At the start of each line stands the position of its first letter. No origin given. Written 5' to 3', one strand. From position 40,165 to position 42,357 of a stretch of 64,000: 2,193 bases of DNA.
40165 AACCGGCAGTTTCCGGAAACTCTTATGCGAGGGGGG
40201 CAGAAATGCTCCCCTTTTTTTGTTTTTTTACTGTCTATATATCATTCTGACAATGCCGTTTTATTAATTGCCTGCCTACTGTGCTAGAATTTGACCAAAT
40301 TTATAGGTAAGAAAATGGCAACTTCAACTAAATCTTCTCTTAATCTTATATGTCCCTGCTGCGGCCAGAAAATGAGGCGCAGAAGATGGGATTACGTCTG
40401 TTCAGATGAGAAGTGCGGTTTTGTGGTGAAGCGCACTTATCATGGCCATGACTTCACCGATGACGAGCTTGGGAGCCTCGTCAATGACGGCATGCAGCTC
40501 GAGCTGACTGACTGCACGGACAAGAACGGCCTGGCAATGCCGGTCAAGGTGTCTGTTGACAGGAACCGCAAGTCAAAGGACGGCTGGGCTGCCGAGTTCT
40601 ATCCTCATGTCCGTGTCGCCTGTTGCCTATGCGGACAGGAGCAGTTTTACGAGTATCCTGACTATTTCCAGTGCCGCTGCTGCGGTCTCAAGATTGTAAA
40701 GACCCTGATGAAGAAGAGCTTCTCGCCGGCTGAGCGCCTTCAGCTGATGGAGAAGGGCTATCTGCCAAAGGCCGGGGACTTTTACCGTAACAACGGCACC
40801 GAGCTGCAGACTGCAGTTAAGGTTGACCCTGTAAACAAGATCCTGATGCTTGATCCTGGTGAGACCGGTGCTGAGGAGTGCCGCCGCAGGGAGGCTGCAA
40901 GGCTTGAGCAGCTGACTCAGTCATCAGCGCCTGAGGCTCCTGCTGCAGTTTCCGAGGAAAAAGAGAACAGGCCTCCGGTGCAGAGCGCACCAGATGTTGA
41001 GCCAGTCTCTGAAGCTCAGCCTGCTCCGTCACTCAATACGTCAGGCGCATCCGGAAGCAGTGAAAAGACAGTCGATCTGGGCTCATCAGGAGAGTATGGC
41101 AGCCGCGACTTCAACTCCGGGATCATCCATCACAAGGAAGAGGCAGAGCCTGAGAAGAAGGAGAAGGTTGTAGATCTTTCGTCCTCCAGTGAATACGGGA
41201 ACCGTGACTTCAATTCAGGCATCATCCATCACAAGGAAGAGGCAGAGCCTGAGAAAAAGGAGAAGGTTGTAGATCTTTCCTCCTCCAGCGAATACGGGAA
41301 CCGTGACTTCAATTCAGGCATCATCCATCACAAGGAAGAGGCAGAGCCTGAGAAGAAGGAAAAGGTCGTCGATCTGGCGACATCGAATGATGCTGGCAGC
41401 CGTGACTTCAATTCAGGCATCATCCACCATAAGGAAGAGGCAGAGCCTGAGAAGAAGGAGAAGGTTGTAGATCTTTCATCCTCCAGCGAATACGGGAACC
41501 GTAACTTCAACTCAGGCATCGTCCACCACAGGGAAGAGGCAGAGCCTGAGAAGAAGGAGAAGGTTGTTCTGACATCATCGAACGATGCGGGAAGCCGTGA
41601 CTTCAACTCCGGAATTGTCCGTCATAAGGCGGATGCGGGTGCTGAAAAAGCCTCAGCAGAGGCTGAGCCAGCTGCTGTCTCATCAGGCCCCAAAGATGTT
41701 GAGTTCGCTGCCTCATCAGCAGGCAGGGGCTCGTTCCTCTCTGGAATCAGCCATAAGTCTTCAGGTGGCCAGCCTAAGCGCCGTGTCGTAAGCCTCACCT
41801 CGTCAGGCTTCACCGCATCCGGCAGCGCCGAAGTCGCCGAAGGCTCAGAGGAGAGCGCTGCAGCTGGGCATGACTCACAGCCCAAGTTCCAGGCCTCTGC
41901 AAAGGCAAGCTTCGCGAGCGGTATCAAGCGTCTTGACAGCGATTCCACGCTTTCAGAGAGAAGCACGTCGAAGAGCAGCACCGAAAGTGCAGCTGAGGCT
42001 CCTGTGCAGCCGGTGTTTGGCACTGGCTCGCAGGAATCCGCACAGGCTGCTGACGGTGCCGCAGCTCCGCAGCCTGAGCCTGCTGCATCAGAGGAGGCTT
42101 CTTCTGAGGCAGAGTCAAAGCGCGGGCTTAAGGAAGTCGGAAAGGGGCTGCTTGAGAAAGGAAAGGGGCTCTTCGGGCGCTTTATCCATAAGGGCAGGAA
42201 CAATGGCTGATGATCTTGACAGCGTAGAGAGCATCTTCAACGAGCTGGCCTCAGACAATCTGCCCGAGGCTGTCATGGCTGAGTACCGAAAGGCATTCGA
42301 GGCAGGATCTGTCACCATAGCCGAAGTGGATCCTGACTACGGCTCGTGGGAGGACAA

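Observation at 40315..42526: Uncharacterised two-gene module: a Zn-ribbon/topoisomerase-C-repeat-like protein with tandem repeats and an amphipathic tail, coupled to a small acidic protein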

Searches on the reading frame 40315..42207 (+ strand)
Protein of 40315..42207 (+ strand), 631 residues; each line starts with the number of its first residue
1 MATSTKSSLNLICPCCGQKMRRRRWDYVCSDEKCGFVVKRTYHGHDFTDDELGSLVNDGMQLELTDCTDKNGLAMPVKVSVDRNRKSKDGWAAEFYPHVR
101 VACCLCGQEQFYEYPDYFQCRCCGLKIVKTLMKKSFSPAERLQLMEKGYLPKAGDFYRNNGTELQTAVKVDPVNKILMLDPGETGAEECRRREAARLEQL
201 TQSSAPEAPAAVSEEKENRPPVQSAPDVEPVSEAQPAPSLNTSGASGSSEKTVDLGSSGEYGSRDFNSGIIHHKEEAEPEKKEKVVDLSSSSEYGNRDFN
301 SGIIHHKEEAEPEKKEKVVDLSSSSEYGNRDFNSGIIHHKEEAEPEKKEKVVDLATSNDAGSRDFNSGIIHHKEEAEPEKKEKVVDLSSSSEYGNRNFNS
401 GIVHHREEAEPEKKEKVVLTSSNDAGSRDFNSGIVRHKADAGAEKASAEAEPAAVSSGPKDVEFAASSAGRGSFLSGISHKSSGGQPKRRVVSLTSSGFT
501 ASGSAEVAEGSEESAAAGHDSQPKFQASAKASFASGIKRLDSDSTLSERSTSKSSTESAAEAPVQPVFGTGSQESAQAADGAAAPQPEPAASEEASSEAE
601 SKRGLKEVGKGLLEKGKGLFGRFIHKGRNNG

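Call 3: search_protein_families(library=pfam, proteins=[window:40315-42207:+], max_evalue=1)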
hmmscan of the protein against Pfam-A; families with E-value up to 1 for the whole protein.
window:40315-42207:+ (631 aa): 3 families
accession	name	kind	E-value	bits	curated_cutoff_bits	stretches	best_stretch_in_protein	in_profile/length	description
PF13342.12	Toprim_Crpt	-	0.00011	22.5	32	1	33-72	1-40/60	C-terminal repeat of topoisomerase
PF03107.22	C1_2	-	0.037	14.8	26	1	8-38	15-43/48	C1 domain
PF15074.11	CFAP90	-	0.12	13.5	32.6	0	374-397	42-65/92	Cilia and flagella associated protein 90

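Call 4: search_protein_families(library=ncbifam, proteins=[window:40315-42207:+], max_evalue=1)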
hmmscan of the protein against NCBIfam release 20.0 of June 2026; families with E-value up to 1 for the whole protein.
window:40315-42207:+ (631 aa): 2 families
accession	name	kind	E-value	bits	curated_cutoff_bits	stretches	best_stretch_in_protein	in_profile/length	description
NF006032.0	PRK08173.1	equivalog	1.6e-06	26.1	1058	2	7-94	621-704/863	DNA topoisomerase III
NF041914.1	HVO_2523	equivalog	0.11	12.5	60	1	13-29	3-19/33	HVO_2523 family zinc finger protein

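Call 19: find_encoding_contigs(protein=window:40315-42207:+, flank=3000, max_places=6)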
Protein window:40315-42207:+ (631 aa): 14 contigs read that carry it; 6 places shown.
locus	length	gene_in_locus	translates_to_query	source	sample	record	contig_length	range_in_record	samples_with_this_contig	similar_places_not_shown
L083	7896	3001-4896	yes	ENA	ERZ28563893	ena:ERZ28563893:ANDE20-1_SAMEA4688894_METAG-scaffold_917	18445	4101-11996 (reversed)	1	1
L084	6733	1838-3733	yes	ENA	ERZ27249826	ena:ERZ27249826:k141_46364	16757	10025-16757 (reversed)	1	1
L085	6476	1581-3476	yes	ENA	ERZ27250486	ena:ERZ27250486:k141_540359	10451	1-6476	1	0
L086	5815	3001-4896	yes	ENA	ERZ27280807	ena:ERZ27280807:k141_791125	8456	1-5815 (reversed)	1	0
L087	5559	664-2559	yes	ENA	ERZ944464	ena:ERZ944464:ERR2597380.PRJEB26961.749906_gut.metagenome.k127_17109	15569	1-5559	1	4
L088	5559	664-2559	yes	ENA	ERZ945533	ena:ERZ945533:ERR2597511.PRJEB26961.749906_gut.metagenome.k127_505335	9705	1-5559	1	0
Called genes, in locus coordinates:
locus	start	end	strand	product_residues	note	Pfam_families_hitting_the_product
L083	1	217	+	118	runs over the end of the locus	PF00416:Ribosomal_S13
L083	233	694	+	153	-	PF00411:Ribosomal_S11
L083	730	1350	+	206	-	PF00163:Ribosomal_S4, PF01479:S4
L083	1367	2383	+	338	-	PF01193:RNA_pol_L, PF01000:RNA_pol_A_bac, PF03118:RNA_pol_A_CTD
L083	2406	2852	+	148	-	PF01196:Ribosomal_L17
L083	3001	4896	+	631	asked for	-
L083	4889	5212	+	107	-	PF04269:DUF440 (weak)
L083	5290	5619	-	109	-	PF01022:HTH_5, PF12840:HTH_20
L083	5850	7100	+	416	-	-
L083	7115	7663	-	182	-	-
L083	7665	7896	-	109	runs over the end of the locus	PF00581:Rhodanese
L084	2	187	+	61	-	?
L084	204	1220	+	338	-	PF01193:RNA_pol_L, PF01000:RNA_pol_A_bac, PF03118:RNA_pol_A_CTD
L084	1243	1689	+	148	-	PF01196:Ribosomal_L17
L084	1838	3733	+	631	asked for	-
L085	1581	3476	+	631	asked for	-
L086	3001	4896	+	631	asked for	-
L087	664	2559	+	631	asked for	-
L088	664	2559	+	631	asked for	-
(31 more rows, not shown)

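Call 21: list_cluster_members(proteins=[window:40315-42207:+, window:42203-42523:+, window:38681-39694:+])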
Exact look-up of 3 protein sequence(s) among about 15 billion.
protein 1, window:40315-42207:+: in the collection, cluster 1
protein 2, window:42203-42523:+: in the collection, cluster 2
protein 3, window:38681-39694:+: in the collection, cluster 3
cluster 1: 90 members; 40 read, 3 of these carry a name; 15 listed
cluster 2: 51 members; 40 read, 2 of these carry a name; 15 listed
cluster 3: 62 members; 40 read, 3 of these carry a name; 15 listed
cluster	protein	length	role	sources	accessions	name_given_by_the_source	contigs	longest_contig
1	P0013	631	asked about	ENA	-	-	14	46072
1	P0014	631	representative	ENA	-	-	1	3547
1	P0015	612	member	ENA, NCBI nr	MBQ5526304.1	hypothetical protein [Succinivibrionaceae bacterium]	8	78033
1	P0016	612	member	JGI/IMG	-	hypothetical protein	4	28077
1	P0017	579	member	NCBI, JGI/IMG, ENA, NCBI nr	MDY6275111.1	MAG: hypothetical protein SPL41_08860 [Succinivibrionaceae bacterium] | hypothetical protein | hypothetical protein [Succinivibrionaceae bacterium]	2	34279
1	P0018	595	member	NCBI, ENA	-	-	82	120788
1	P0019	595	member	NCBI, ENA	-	-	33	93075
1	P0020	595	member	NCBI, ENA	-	-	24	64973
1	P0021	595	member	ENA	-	-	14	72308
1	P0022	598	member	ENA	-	-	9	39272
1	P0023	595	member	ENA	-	-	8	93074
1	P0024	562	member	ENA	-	-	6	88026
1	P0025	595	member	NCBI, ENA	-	-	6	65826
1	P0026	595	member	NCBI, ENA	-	-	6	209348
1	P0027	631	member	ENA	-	-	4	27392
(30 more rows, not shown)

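Call 55: search_protein_families(library=padloc, proteins=[window:40315-42207:+], max_evalue=0.1)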
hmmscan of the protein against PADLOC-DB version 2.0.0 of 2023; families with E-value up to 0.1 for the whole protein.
window:40315-42207:+ (631 aa): 1 family
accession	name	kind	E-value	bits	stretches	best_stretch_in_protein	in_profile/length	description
PDLC04197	HEC-01B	-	0.011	13.5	0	300-356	110-164/192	-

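Call 56: search_protein_families(library=phrogs, proteins=[window:40315-42207:+], max_evalue=0.1)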
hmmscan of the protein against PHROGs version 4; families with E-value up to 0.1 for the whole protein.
window:40315-42207:+ (631 aa): 3 families
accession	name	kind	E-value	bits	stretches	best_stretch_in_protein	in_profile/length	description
phrog_13737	-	unknown function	0.00073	20.5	0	260-291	24-55/76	-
phrog_30476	-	unknown function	0.086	13.8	0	380-393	25-38/48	-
phrog_25998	-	unknown function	0.098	14.1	0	380-410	47-77/80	-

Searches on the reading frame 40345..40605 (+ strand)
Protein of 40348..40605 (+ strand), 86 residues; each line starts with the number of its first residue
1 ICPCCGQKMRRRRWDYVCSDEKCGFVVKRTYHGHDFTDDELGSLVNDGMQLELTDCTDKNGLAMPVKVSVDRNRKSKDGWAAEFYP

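Call 38: search_protein_families(library=pfam, proteins=[window:40348-40605:+], max_evalue=10)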
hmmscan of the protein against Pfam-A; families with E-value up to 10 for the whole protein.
seq(86 aa): 6 families
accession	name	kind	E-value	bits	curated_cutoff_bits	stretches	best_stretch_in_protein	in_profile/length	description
PF13342.12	Toprim_Crpt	-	0.01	16.2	32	1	22-61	1-40/60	C-terminal repeat of topoisomerase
PF03107.22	C1_2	-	0.012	16.4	26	1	2-27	20-43/48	C1 domain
PF04606.18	Ogr_Delta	-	0.013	15.8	26.3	1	2-28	2-38/47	Ogr/Delta-like zinc finger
PF21802.2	Cas3-like_C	-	0.092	13.3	27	1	7-63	17-77/96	CRISPR-associated Cas3 subtype I-F/YPEST-like, C-terminal domain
PF07282.18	Cas12f1-like_TNB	-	0.33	11.6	26.3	1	2-29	31-52/60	Cas12f1-like, TNB domain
PF13408.12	Zn_ribbon_recom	-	2.8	8.8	25.3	1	1-19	7-30/58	Recombinase zinc beta ribbon domain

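Call 73: search_solved_structures(query=A8, max_evalue=5, show_alignments=2)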
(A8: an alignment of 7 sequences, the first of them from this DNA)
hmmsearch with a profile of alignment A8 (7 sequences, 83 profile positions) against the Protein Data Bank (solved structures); distinct sequences matched with E-value up to 5: 10.
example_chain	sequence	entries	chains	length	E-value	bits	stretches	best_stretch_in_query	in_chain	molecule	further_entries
7oqy_Y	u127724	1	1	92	0.00076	22.8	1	2-51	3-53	DNA-directed RNA polymerase, subunit M (RpoM-2)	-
5k2m_E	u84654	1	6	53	0.066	16.6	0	2-14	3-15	Probable lysine biosynthesis protein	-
1n5d_A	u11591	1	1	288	0.24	14.8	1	22-63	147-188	CARBONYL REDUCTASE/20BETA-HYDROXYSTEROID DEHYDROGENASE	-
8yoz_A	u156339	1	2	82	0.28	14.6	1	2-68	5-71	Transcription factor zinc-finger domain-containing protein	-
2fn6_A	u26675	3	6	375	0.35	14.3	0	29-67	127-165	AMINOTRANSFERASE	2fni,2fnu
1pft_A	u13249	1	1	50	0.5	13.8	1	2-34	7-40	TFIIB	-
1wma_A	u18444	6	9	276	0.58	13.6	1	22-66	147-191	Carbonyl reductase [NADPH] 1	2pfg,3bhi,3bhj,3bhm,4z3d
9e6q_Ai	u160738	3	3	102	0.73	13.3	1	2-43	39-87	Large ribosomal subunit protein eL43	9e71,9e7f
2jrp_A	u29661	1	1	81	0.94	12.9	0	2-25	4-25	Putative cytoplasmic protein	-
6o3p_A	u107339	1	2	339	4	10.9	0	2-24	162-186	Peroxisomal NADH pyrophosphatase NUDT12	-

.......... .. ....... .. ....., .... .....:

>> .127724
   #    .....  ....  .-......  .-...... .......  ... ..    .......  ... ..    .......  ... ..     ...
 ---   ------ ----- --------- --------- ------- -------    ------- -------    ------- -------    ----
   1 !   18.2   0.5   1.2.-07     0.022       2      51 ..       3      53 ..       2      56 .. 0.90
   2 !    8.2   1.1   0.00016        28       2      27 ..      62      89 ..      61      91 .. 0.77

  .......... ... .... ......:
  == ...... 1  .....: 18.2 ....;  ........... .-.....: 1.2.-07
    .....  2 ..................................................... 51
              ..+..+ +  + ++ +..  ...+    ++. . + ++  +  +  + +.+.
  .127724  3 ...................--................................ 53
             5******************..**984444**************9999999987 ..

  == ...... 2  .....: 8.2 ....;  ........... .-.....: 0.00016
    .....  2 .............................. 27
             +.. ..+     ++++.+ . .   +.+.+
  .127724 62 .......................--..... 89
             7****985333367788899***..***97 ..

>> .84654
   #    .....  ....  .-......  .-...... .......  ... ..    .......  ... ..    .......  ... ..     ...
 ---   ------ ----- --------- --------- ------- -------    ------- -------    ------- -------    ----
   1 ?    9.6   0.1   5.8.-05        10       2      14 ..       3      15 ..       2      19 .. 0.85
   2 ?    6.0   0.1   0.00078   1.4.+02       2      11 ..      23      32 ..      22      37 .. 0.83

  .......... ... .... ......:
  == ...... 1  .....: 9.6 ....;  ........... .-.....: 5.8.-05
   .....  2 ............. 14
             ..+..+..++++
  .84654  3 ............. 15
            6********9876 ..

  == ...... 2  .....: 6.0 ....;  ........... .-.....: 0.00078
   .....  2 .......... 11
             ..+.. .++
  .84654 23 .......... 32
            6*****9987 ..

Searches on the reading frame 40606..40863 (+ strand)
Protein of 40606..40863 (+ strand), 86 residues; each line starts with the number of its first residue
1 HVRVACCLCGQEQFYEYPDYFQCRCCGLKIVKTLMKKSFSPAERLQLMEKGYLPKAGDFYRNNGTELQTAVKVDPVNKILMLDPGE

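Call 38: search_protein_families(library=pfam, proteins=[window:40606-40863:+], max_evalue=10)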
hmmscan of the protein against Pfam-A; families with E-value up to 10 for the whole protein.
seq(86 aa): 2 families
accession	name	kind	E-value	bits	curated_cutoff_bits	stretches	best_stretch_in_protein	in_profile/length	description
PF13342.12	Toprim_Crpt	-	0.051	14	32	1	26-74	2-50/60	C-terminal repeat of topoisomerase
PF10080.14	FtrD-like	-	0.13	12.8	26.3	1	5-36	36-67/101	Membrane iron-sulfur containing protein FtrD-like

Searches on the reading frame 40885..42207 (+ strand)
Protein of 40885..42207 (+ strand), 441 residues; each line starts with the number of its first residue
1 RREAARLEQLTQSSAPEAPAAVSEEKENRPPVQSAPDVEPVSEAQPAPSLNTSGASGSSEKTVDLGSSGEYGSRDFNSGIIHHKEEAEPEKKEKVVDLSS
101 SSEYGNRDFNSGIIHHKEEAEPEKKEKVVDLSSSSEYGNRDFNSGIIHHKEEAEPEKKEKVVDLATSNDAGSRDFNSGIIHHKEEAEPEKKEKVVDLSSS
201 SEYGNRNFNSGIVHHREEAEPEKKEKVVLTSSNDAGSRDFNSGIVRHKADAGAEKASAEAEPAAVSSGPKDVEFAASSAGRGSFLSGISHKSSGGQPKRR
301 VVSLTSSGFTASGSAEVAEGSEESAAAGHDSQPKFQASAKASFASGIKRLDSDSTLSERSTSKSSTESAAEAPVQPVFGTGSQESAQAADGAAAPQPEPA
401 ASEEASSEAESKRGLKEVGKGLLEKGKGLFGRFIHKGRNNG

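Call 38: search_protein_families(library=pfam, proteins=[window:40885-42207:+], max_evalue=10)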
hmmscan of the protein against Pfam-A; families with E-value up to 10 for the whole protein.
window:40885-42207:+ (441 aa): 2 families
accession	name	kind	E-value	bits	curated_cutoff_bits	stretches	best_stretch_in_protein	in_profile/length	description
PF15074.11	CFAP90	-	0.071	14.2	32.6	0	184-207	42-65/92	Cilia and flagella associated protein 90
PF06521.16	PAR1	-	0.18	11.9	25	1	274-321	100-146/156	PAR1 protein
